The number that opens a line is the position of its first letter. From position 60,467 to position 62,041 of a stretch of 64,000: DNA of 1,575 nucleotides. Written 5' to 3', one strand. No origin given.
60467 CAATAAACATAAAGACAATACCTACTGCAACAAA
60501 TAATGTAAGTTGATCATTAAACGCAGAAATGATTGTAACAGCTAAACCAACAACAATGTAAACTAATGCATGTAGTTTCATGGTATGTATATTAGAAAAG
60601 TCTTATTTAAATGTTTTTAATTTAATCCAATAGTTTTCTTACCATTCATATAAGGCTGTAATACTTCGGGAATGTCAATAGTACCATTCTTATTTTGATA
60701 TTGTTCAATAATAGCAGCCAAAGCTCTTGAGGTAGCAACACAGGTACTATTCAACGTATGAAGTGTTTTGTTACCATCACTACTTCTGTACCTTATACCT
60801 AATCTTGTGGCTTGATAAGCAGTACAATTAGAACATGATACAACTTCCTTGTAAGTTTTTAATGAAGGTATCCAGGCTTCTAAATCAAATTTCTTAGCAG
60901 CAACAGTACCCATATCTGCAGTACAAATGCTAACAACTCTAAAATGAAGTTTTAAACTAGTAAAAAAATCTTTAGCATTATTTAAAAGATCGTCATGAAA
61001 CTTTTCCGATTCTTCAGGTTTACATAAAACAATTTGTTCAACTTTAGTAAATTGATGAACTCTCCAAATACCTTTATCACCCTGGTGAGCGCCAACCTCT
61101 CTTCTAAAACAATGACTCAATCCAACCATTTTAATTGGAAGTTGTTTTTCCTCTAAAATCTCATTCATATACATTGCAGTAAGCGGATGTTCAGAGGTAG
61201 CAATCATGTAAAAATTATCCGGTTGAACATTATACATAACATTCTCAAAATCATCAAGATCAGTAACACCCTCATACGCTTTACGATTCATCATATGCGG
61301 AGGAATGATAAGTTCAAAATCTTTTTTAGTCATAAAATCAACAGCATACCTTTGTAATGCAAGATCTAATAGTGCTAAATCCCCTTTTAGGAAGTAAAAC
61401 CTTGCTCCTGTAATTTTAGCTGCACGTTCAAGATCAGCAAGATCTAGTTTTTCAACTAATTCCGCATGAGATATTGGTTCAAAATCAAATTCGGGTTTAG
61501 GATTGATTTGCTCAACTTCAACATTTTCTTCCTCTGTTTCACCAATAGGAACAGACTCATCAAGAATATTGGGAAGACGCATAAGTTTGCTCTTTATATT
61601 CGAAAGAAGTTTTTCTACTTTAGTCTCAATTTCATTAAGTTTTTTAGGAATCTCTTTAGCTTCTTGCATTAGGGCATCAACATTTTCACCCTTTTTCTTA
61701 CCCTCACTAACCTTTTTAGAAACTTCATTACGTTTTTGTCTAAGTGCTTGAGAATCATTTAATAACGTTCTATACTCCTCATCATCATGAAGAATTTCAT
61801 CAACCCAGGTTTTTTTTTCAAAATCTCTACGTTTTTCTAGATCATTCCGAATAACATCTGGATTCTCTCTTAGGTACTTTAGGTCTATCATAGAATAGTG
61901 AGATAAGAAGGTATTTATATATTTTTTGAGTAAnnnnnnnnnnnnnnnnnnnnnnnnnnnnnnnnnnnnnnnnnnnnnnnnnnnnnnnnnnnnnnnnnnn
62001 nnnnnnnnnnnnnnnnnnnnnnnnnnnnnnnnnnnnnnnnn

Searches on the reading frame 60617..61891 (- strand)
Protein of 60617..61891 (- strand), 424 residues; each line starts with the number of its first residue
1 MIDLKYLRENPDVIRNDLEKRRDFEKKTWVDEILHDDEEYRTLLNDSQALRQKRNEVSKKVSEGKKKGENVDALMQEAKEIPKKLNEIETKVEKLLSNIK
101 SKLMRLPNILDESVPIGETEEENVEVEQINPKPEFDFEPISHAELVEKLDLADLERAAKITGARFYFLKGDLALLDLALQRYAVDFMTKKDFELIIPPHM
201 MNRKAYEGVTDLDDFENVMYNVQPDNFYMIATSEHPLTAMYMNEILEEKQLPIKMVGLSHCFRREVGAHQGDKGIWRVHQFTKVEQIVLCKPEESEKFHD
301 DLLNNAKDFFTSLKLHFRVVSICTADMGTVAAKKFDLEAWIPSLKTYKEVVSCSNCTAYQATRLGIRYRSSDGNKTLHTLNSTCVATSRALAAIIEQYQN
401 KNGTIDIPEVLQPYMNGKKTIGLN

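Call 100: find_encoding_contigs(protein=window:60617-61891:-, flank=10000, max_places=3)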
Protein window:60617-61891:- (424 aa): 24 contigs read that carry it; 1 place shown.
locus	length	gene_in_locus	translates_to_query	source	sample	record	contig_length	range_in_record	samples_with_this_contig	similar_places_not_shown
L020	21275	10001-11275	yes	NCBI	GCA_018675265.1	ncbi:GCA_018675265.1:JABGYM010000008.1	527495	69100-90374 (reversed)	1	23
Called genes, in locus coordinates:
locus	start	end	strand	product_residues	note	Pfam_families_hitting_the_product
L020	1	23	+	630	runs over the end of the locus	PF02824:TGS, PF07973:tRNA_SAD, PF00587:tRNA-synt_2b, PF03129:HGTP_anticodon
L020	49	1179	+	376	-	PF05834:Lycopene_cycl (faint)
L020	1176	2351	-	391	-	PF00438:S-AdoMet_synt_N, PF02772:S-AdoMet_synt_M, PF02773:S-AdoMet_synt_C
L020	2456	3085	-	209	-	PF13483:Lactamase_B_3, PF12706:Lactamase_B_2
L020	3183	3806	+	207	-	-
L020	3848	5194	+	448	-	PF02881:SRP54_N, PF13604:AAA_30 (faint), PF00448:SRP54, PF01656:CbiA (weak), PF02978:SRP_SPB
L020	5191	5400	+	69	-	-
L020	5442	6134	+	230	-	PF01872:RibD_C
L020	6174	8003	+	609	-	PF01850:PIN, PF20720:nSTAND3 (faint), PF26594:KH_NusA_2nd (faint)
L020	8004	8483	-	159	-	-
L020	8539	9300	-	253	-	-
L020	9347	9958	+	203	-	PF13404:HTH_AsnC-type, PF13412:HTH_24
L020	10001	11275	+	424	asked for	PF02403:Seryl_tRNA_N, PF00587:tRNA-synt_2b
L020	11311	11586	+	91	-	-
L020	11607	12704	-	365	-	PF01926:MMR_HSR1, PF02421:FeoB_N, PF16897:MMR_HSR1_Xtn, PF02824:TGS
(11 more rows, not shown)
